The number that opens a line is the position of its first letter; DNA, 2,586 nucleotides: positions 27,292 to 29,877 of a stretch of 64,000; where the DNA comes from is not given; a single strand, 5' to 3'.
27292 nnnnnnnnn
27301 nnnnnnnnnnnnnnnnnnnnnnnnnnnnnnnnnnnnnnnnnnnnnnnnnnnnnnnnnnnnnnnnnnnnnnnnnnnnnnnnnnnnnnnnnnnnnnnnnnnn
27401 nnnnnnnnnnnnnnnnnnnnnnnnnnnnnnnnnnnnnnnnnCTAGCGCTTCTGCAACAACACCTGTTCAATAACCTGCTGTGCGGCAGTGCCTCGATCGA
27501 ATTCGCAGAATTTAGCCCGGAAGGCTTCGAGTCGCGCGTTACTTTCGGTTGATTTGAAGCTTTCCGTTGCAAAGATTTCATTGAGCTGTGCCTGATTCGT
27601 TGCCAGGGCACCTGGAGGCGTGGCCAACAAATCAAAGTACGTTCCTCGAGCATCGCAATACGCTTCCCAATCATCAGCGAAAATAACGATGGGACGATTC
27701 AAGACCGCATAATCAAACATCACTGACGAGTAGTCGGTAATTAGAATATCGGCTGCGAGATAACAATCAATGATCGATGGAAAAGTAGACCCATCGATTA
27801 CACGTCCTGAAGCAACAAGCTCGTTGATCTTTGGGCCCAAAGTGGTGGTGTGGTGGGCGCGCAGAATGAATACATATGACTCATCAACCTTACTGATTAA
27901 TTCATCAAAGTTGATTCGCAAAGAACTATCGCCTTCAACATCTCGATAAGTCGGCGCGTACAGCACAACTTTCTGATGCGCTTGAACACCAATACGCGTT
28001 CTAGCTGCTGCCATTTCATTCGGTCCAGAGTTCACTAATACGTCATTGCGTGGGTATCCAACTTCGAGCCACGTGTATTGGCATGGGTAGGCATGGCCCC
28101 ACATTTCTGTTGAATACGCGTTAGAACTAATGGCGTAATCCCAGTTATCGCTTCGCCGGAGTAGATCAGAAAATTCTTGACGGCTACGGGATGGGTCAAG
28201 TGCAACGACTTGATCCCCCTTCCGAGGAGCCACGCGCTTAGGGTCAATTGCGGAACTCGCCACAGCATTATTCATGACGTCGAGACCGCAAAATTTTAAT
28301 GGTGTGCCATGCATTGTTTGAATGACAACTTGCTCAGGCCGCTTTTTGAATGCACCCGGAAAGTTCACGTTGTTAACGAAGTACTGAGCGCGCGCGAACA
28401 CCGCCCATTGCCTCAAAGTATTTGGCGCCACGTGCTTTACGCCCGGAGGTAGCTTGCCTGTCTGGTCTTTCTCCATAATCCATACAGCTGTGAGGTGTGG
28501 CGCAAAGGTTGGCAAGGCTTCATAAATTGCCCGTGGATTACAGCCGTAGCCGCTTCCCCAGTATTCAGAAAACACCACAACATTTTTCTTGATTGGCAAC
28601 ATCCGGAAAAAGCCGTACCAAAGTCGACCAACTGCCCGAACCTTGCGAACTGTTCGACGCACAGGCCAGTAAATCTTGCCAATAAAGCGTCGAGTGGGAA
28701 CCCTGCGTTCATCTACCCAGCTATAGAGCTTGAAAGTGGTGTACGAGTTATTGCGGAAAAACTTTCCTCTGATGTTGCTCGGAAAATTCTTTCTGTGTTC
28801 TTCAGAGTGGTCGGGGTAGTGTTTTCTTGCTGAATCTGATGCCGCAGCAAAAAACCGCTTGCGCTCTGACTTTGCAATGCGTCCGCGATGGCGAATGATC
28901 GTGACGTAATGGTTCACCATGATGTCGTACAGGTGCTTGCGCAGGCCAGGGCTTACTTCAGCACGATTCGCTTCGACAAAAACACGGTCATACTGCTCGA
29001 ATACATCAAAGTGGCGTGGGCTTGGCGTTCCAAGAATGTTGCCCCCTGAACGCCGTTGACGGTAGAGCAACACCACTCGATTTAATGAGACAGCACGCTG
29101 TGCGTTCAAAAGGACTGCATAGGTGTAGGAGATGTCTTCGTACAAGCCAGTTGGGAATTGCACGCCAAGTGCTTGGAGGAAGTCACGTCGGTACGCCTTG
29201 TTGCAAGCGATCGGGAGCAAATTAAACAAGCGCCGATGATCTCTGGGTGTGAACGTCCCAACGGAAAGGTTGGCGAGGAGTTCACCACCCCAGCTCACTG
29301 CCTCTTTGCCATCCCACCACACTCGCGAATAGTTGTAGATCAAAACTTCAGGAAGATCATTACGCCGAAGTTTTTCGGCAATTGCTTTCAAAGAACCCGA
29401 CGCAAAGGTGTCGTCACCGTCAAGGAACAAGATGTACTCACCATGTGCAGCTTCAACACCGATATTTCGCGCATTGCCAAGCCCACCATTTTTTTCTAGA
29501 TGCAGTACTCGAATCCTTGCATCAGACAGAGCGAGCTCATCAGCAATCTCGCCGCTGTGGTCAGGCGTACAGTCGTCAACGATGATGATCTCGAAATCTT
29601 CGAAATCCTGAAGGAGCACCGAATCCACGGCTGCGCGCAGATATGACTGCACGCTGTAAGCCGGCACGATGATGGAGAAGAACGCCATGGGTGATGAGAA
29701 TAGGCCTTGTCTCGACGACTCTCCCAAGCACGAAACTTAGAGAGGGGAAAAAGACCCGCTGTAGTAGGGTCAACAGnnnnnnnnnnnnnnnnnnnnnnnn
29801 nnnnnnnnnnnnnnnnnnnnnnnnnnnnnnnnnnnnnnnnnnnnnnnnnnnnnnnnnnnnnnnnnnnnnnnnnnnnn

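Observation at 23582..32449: Teichoic-acid-like polymer cluster equipped with both a sulfotransferase and a sulfatase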

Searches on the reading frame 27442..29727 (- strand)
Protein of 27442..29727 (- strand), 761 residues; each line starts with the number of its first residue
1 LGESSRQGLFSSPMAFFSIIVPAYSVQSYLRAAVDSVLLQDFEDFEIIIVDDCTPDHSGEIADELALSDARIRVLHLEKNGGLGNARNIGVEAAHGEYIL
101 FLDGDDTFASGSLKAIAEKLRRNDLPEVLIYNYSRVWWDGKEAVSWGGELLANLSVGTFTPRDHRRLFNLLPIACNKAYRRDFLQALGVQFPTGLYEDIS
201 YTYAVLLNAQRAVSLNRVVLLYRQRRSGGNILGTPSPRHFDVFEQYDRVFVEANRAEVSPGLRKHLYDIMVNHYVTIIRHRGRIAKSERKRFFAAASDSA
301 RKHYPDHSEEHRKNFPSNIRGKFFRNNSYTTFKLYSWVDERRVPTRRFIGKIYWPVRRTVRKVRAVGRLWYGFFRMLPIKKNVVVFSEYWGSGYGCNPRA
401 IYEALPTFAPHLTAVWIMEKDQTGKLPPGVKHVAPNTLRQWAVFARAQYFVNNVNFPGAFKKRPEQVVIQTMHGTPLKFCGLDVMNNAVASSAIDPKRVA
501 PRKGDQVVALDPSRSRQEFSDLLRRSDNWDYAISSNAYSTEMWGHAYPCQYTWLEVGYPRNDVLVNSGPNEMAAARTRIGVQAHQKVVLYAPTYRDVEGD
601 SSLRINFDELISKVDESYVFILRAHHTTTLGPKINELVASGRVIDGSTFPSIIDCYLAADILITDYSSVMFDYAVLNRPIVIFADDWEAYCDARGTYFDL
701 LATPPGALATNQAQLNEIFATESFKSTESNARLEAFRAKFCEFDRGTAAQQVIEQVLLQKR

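Call 4: search_protein_families(library=pfam, proteins=[window:27442-29727:-], max_evalue=0.01)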
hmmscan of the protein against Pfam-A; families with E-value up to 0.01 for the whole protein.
window:27442-29727:- (761 aa): 4 families
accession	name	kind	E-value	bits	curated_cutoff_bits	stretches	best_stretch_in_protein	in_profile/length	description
PF04464.20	Glyphos_transf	-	1.9e-104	350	22.1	1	373-757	5-366/367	CDP-Glycerol:Poly(glycerophosphate) glycerophosphotransferase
PF00535.33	Glycos_transf_2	-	7e-35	120.9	23.3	1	18-187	1-167/168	Glycosyl transferase family 2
PF13641.12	Glyco_tranf_2_3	-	1.6e-10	41.9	27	1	17-121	3-112/230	Glycosyltransferase like family 2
PF10111.15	Glyco_tranf_2_2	-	7.2e-09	36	27.3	1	35-118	17-104/276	Glycosyltransferase like family 2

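Call 30: search_protein_families(library=ncbifam, proteins=[window:27442-29688:-], max_evalue=0.001)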
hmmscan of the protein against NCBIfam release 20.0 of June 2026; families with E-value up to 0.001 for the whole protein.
window:27442-29688:- (748 aa): 24 families
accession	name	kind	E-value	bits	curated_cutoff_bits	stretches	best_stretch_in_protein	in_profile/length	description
NF041712.1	techglyph_taseTarF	equivalog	1.2e-60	205.6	550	1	366-744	24-387/388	teichoic acid glycerol-phosphate transferase TarF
NF007482.0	PRK10073.1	equivalog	7.2e-26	91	423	1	4-205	8-211/334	glycosyltransferase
NF047683.1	TeichurnBiosyTuaG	equivalog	1.5e-24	87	400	1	4-110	8-114/252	teichuronic acid biosynthesis protein TuaG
NF050050.1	ProtGlycPglI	equivalog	7.3e-21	74.8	500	1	1-107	1-108/306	GalNAc(5)-diNAcBac-PP-undecaprenol beta-1,3-glucosyltransferase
TIGR03937.1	PgaC_IcaA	equivalog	7e-17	61.5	422.3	1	4-110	47-153/407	poly-beta-1,6-N-acetyl-D-glucosamine synthase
NF041713.1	Tar_polymTarL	equivalog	2.9e-15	55.9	1000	1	542-743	356-559/562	teichoic acid ribitol-phosphate polymerase TarL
NF038299.1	EPS_HpsN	equivalog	7.3e-15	54.7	425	1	4-110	3-109/317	hormogonium polysaccharide biosynthesis glycosyltransferase HpsN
NF007453.0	PRK10018.1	equivalog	5.9e-14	52.4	382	1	3-102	7-106/280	colanic acid biosynthesis glycosyltransferase WcaA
TIGR04017.1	WcaA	equivalog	1.7e-13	50.8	495.75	1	4-102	7-105/279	colanic acid biosynthesis glycosyltransferase WcaA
NF041875.1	EPS_EpsD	equivalog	4.8e-13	49.2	370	1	5-101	2-98/325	exopolysaccharide biosynthesis glycosyltransferase EpsD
NF053739.1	GlytfEpsEBac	equivalog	1.2e-12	47.4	450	1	5-97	4-97/265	glycosyltransferase EpsE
NF041711.1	TagprimaseTarB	equivalog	3e-11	43.2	500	1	540-683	178-305/362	teichoic acid glycerol-phosphate primase TarB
TIGR03965.1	mycofact_glyco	equivalog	7e-11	41.7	280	1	5-109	77-181/467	mycofactocin biosynthesis glycosyltransferase MftF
NF041394.1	GtaseAglG_Halo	equivalog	2.3e-10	40.2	440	1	5-94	4-94/304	glucosyl-dolichyl phosphate glucuronosyltransferase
TIGR04283.1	glyco_like_mftF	equivalog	4.3e-09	36.3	182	1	5-108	2-98/221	TIGR04283 family arsenosugar biosynthesis glycosyltransferase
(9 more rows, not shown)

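Call 41: search_solved_structures(query=window:27442-29688:-, max_evalue=0.001, show_alignments=1)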
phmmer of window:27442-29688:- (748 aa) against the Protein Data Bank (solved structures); distinct sequences matched with E-value up to 0.001: 23.
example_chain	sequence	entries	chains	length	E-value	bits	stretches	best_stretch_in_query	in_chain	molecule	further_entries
3l7i_A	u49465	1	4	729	1.4e-67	231.6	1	4-739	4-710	Teichoic acid biosynthesis protein F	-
3l7j_A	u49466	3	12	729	1.2e-66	228.5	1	4-739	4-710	Teichoic acid biosynthesis protein F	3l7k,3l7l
3l7m_A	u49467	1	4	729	4.2e-66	226.7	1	4-739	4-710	Teichoic acid biosynthesis protein F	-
8qoy_A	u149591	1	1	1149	1.1e-22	83.1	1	359-744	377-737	TagF-like capsule polymerase Cps3D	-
5hea_A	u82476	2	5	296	2.3e-21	78.8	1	4-215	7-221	Putative glycosyltransferase (GalT1)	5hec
5tze_C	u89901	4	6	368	1.8e-19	72.6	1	4-270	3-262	Glycosyl transferase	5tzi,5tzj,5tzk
5tz8_A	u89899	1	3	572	5.9e-19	70.8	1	4-270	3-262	Glycosyl transferase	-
3bcv_A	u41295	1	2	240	4.4e-18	68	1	4-97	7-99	Putative glycosyltransferase protein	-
2z87_A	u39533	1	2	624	1.6e-14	56.2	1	4-122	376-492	Chondroitin synthase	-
2z86_A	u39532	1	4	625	1.6e-14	56.2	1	4-122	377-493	Chondroitin synthase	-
8vh7_A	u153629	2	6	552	1.5e-13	53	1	4-104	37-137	Heparosan synthase B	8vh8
8viw_A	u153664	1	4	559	1.6e-13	52.9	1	4-104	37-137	Heparosan synthase B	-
8va1_A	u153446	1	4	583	1.2e-11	46.7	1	539-713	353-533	Teichoic acid ribitol-phosphate polymerase TarL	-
9jma_A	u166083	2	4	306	5.4e-10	41.2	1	4-102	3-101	GalNAc(5)-diNAcBac-PP-undecaprenol beta-1,3-glucosyltransferase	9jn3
8bz4_A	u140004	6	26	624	6.7e-10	40.9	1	4-195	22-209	Glycosyltransferase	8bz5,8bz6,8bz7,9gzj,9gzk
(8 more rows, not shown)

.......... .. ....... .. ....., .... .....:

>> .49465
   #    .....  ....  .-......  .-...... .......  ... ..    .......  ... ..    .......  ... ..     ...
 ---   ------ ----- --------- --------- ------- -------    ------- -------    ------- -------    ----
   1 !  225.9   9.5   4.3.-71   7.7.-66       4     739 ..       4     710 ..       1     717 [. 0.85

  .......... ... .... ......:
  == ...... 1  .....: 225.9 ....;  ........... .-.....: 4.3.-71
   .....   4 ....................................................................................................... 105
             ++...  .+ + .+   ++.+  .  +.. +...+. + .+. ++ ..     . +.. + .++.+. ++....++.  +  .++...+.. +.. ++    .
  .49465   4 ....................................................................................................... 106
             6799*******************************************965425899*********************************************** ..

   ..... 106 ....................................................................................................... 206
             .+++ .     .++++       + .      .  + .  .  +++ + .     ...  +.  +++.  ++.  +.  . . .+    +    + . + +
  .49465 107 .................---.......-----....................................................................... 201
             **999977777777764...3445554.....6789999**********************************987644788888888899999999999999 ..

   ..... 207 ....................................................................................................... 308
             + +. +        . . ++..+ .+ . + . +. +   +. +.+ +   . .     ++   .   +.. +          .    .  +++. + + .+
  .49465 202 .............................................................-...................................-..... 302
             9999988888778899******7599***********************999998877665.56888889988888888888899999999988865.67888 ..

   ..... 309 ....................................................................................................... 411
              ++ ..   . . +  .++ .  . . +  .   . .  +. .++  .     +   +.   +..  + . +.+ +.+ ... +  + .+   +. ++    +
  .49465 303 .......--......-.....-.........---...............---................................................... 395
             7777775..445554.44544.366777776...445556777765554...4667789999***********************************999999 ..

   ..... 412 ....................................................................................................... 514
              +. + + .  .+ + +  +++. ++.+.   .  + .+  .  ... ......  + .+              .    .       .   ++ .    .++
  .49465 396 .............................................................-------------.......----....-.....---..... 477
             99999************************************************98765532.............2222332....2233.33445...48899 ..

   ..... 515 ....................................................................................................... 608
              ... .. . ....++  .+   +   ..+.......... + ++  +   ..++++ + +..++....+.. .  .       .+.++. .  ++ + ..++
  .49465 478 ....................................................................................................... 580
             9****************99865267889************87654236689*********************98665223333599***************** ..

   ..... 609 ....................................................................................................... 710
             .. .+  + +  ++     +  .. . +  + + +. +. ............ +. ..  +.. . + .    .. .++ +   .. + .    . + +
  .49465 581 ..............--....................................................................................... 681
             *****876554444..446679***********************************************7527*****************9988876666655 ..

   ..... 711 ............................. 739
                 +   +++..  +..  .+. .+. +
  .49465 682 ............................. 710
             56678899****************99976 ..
